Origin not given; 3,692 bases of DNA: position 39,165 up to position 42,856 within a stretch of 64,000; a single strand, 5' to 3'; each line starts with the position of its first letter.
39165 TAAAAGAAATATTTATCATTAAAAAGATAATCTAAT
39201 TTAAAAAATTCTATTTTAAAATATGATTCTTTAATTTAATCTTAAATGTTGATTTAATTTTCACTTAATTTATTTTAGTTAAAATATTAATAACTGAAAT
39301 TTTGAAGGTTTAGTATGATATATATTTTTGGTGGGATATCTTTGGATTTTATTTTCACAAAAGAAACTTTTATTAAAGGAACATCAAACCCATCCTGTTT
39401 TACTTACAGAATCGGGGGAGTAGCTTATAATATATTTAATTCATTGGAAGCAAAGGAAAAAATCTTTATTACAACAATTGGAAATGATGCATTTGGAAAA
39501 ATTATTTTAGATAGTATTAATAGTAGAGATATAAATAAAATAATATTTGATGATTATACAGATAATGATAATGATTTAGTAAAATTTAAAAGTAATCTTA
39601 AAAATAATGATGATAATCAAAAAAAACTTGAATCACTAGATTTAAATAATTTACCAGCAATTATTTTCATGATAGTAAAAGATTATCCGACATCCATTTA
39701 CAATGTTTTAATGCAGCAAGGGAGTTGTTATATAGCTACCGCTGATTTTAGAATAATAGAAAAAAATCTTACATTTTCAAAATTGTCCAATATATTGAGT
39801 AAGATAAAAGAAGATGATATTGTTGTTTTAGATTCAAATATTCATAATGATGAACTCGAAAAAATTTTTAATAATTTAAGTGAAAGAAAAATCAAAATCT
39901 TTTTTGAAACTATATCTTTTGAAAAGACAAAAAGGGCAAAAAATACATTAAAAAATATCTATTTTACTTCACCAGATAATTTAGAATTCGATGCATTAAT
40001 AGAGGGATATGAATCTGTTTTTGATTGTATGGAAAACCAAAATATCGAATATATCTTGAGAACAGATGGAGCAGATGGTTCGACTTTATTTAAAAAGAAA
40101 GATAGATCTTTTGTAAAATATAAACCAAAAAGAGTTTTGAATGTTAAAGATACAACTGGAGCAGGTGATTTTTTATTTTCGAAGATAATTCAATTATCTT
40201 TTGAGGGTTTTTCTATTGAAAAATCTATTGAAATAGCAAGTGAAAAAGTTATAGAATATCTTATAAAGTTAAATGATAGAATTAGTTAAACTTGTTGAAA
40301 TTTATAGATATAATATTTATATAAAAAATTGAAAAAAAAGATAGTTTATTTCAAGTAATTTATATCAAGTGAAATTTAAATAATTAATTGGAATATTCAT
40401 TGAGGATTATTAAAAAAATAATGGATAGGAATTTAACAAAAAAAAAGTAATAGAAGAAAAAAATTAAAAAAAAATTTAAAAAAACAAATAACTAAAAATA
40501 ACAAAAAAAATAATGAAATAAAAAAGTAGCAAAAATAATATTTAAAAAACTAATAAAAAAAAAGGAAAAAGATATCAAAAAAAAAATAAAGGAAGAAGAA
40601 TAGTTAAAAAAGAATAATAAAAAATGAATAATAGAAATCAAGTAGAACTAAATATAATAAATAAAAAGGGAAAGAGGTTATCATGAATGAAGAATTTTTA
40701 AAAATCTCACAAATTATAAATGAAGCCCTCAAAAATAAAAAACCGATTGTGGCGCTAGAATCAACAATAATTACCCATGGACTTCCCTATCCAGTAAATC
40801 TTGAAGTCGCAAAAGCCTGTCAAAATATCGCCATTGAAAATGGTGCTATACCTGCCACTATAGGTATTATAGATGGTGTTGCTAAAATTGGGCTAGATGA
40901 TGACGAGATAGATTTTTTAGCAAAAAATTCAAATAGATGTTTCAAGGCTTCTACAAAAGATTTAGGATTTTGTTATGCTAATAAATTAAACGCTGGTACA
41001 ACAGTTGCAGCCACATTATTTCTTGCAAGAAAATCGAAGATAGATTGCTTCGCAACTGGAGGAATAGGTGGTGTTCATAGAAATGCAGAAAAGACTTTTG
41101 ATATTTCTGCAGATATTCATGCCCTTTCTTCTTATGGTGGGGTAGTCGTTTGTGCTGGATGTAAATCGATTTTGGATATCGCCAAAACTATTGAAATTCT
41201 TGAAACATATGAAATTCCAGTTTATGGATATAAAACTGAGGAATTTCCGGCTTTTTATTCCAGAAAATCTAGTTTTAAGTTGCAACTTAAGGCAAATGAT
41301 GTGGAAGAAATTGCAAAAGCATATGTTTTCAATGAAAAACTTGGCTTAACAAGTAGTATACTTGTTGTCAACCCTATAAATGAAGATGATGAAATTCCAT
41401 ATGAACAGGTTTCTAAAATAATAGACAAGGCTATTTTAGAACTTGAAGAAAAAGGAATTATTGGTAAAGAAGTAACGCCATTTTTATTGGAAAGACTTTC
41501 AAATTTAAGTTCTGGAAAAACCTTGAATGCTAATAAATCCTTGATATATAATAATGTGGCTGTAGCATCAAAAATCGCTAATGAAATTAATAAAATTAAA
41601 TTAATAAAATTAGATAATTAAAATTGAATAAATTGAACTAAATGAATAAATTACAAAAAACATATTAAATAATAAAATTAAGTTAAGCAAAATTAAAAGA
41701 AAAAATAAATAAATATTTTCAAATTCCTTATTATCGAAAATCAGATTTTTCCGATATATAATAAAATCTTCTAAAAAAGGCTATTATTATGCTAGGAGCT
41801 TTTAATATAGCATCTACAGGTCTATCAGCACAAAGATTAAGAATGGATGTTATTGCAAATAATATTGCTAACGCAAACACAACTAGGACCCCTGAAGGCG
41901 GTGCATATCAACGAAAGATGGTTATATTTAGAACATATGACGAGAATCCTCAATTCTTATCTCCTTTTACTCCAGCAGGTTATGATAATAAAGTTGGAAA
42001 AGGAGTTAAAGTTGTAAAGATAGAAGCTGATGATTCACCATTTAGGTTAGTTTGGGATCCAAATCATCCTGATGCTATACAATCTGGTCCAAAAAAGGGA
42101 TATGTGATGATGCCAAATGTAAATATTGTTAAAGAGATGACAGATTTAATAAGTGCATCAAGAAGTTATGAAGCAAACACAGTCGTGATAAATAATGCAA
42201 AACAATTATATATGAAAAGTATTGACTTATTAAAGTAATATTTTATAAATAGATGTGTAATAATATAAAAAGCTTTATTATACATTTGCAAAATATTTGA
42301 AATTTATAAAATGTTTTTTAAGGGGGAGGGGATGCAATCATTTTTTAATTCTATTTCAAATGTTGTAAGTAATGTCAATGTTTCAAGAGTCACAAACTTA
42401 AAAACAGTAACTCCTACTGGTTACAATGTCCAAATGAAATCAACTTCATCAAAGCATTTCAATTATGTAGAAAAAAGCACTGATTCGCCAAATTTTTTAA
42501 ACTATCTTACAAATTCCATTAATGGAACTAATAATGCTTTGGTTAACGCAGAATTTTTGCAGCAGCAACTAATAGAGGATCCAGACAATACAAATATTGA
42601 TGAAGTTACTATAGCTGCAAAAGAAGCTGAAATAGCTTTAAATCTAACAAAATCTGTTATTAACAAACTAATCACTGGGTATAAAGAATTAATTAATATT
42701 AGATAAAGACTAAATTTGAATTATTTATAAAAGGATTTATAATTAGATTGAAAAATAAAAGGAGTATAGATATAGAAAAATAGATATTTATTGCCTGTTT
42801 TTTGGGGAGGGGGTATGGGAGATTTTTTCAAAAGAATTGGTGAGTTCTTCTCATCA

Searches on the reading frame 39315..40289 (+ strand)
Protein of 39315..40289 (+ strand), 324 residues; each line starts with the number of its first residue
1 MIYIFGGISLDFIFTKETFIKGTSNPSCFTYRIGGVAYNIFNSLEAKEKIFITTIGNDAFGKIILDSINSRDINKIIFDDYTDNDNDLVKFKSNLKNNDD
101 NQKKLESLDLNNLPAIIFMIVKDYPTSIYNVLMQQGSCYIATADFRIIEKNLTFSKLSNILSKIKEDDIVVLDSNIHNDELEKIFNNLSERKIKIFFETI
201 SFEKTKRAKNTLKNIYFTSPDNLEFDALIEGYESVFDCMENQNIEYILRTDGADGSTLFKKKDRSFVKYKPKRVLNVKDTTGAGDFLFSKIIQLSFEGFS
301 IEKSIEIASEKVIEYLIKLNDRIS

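Call 36: search_protein_families(library=pfam, proteins=[window:39315-40289:+], max_evalue=0.0001)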
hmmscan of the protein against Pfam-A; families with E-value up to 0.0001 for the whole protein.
window:39315-40289:+ (324 aa): 1 family
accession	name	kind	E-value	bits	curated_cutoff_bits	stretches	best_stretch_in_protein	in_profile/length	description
PF00294.29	PfkB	-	7.2e-10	39.1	25.8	1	151-309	114-283/302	pfkB family carbohydrate kinase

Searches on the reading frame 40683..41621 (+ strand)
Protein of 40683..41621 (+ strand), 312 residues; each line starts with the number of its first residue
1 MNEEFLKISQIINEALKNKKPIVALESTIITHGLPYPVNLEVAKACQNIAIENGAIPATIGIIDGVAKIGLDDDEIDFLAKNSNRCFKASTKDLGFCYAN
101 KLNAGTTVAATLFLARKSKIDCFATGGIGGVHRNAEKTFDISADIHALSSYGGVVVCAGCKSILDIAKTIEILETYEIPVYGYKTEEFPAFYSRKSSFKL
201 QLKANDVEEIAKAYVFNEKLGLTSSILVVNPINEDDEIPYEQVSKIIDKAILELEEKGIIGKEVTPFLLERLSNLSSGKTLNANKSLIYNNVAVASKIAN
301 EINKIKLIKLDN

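Call 36: search_protein_families(library=pfam, proteins=[window:40683-41621:+], max_evalue=0.0001)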
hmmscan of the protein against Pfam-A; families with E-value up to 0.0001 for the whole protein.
window:40683-41621:+ (312 aa): 1 family
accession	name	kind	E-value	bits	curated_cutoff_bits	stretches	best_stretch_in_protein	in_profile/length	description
PF04227.17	Indigoidine_A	-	1.2e-115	386.3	25.2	1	12-300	2-290/291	Indigoidine synthase A like protein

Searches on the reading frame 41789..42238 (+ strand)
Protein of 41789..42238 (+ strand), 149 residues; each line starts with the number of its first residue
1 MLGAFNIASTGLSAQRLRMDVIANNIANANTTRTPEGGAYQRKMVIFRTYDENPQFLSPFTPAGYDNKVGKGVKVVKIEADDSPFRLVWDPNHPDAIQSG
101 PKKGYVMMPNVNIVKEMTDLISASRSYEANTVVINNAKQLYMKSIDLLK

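Call 56: search_protein_families(library=pfam, proteins=[window:41789-42238:+], max_evalue=0.001)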
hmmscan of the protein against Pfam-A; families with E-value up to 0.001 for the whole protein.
window:41789-42238:+ (149 aa): 2 families
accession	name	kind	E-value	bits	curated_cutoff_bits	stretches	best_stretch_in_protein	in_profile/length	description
PF06429.18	Flg_bbr_C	-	1.5e-13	50.5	23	1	103-147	2-46/46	Flagellar basal body rod FlgEFG protein C-terminal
PF00460.25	Flg_bb_rod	-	1.6e-10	41.1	20.7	1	5-33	1-29/31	Flagella basal body rod protein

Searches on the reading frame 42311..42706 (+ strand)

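Call 56: search_protein_families(library=pfam, proteins=[window:42311-42706:+], max_evalue=0.001)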
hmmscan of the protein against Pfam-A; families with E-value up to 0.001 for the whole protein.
window:42311-42706:+ (131 aa): 1 family
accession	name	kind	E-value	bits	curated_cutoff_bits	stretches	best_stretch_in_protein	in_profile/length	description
PF02049.23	FliE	-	7.4e-15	55.3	22.4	1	54-130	12-87/89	Flagellar hook-basal body complex protein FliE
